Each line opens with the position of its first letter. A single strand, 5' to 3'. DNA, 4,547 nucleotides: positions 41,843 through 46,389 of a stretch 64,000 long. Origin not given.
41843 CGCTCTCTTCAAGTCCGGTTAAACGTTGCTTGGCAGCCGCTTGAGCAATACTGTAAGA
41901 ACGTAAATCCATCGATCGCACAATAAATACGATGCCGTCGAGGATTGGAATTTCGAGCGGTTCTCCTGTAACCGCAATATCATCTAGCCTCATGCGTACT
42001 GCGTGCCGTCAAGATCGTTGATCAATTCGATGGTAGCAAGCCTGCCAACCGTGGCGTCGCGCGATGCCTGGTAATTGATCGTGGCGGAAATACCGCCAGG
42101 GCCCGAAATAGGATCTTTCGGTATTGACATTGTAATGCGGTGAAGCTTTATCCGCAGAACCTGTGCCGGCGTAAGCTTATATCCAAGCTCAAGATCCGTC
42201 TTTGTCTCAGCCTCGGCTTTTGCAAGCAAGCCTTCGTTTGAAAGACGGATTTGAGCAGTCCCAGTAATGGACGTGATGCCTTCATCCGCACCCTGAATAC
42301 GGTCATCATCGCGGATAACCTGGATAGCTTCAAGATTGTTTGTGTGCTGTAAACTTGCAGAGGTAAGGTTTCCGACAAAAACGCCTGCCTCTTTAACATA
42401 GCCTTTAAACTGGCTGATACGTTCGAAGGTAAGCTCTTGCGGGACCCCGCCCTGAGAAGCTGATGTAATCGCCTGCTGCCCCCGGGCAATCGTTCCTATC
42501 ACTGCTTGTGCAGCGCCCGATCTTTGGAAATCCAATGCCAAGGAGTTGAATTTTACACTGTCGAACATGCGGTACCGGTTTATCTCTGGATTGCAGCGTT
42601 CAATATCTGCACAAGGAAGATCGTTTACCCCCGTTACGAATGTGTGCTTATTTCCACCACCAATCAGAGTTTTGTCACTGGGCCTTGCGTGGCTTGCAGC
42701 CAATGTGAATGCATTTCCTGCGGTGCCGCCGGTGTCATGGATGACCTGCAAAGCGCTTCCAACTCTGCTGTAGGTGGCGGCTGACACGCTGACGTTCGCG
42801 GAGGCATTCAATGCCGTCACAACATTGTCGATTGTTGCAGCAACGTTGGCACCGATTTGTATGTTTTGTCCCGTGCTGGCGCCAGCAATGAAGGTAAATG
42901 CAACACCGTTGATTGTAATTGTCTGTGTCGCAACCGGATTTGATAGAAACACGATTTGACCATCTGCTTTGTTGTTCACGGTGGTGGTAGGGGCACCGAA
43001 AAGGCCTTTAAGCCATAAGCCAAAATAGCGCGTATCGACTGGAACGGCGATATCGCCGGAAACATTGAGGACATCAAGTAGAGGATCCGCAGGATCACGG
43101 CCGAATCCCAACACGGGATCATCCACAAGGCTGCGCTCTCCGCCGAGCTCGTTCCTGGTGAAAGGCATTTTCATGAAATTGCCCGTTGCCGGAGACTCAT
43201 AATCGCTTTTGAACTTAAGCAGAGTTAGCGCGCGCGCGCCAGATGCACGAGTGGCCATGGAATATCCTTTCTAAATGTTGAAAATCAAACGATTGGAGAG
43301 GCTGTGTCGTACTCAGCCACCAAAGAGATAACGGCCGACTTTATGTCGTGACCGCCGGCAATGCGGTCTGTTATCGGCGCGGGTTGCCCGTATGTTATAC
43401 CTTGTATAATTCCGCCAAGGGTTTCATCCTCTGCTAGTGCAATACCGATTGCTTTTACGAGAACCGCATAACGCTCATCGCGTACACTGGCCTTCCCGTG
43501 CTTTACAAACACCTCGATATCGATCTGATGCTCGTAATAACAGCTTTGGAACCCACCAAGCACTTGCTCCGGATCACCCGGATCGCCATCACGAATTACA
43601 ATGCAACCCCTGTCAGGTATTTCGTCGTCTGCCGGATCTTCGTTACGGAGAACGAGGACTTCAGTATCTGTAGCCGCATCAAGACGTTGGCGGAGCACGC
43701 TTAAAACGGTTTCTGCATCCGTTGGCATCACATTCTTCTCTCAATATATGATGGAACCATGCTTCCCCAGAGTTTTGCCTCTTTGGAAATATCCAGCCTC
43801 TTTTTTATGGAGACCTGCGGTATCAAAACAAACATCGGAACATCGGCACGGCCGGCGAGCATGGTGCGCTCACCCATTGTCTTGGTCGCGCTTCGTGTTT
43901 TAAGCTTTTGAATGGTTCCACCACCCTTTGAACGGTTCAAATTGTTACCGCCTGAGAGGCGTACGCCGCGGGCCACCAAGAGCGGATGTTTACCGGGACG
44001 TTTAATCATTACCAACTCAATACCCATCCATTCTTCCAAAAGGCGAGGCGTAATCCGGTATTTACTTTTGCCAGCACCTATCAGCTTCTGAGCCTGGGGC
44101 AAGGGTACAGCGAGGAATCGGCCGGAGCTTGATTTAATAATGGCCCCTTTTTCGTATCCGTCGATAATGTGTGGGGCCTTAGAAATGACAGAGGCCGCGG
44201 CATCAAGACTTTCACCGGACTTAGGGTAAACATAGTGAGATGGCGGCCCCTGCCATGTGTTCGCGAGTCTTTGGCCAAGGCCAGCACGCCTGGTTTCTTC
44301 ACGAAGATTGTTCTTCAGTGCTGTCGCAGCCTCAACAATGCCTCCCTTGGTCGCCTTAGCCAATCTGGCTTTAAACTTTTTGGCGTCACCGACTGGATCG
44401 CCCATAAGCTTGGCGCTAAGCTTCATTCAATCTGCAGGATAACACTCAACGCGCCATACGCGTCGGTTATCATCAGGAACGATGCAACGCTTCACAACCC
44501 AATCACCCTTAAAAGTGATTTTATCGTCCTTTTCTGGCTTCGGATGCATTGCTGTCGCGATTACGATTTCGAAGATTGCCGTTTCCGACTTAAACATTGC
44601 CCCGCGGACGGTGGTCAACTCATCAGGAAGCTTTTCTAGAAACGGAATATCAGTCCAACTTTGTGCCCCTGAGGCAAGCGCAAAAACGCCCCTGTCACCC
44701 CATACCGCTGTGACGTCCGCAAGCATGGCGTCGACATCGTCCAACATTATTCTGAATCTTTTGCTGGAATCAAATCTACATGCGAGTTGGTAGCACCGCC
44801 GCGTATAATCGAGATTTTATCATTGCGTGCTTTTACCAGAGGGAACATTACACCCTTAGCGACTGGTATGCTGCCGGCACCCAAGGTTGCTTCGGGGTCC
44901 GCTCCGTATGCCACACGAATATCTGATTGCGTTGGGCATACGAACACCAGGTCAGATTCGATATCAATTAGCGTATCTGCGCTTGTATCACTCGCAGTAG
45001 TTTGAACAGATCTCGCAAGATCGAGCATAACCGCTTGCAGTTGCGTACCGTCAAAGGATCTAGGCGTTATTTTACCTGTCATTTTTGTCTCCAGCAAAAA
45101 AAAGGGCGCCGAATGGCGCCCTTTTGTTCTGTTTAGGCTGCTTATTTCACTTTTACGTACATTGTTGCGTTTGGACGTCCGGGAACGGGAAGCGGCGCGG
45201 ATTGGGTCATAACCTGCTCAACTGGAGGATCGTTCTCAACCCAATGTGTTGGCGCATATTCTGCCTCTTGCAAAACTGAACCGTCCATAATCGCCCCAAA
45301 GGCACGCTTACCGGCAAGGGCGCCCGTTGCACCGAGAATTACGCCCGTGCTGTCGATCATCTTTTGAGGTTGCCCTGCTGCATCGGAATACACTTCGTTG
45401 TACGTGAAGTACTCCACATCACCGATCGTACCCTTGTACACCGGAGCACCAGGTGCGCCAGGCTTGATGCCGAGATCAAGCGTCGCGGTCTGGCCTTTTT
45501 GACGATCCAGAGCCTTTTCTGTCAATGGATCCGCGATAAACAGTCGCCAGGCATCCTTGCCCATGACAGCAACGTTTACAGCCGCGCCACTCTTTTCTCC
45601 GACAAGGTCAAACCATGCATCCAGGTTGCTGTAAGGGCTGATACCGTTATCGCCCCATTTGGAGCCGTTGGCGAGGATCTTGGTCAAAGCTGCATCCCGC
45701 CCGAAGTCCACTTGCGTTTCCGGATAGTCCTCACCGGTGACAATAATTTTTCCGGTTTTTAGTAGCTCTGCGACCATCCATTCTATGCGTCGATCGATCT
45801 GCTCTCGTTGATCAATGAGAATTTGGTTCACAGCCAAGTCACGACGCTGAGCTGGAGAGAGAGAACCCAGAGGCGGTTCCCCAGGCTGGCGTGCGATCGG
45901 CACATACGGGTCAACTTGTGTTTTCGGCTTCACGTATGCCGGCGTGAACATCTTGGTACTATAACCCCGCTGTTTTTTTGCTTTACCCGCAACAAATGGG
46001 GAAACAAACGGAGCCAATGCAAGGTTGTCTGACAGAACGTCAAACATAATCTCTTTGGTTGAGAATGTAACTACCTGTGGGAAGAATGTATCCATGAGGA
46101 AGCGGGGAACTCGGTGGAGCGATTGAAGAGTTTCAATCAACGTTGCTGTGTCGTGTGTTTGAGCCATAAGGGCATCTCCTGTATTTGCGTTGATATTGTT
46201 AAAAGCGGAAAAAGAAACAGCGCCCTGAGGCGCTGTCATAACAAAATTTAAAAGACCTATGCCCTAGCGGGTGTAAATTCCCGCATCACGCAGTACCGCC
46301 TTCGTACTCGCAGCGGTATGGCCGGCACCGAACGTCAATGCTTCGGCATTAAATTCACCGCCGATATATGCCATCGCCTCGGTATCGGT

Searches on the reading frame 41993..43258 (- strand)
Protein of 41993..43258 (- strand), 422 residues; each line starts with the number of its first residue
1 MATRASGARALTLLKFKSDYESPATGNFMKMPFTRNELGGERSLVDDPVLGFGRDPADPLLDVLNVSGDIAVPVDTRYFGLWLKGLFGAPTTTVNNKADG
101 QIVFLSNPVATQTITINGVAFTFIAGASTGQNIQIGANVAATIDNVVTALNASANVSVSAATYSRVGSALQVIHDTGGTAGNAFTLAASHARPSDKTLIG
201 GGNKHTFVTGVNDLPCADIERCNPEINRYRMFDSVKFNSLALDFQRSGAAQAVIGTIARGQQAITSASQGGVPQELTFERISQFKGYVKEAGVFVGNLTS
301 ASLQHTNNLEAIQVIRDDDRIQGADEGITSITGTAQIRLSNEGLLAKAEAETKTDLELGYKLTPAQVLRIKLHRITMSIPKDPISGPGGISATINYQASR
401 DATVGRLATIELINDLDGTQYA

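Call 16: search_protein_families(library=pfam, proteins=[window:41993-43258:-], max_evalue=0.001)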
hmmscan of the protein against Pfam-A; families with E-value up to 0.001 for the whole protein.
window:41993-43258:- (422 aa): 1 family
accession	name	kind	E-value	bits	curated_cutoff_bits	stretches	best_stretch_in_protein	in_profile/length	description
PF18906.5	Phage_tube_2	-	8.7e-37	127.6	27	1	7-398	1-266/266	Phage tail tube protein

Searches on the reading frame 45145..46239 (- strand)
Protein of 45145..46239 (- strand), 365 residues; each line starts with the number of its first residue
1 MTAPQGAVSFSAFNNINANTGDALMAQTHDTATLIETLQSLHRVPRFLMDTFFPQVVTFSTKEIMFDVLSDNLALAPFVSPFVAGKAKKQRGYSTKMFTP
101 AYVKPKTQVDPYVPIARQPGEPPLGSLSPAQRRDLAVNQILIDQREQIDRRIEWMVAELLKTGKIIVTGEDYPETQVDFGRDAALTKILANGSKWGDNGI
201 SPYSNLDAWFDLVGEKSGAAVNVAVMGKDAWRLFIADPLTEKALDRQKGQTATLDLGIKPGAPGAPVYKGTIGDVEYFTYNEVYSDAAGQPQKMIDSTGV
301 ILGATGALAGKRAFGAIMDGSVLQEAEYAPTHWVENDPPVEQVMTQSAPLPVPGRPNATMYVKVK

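Call 16: search_protein_families(library=pfam, proteins=[window:45145-46239:-], max_evalue=0.001)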
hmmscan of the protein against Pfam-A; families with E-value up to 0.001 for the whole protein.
window:45145-46239:- (365 aa): 1 family
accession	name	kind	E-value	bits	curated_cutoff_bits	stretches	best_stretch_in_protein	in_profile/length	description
PF03864.22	Phage_cap_E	-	3.5e-68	230.5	22.9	1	30-364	1-329/329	Phage major capsid protein E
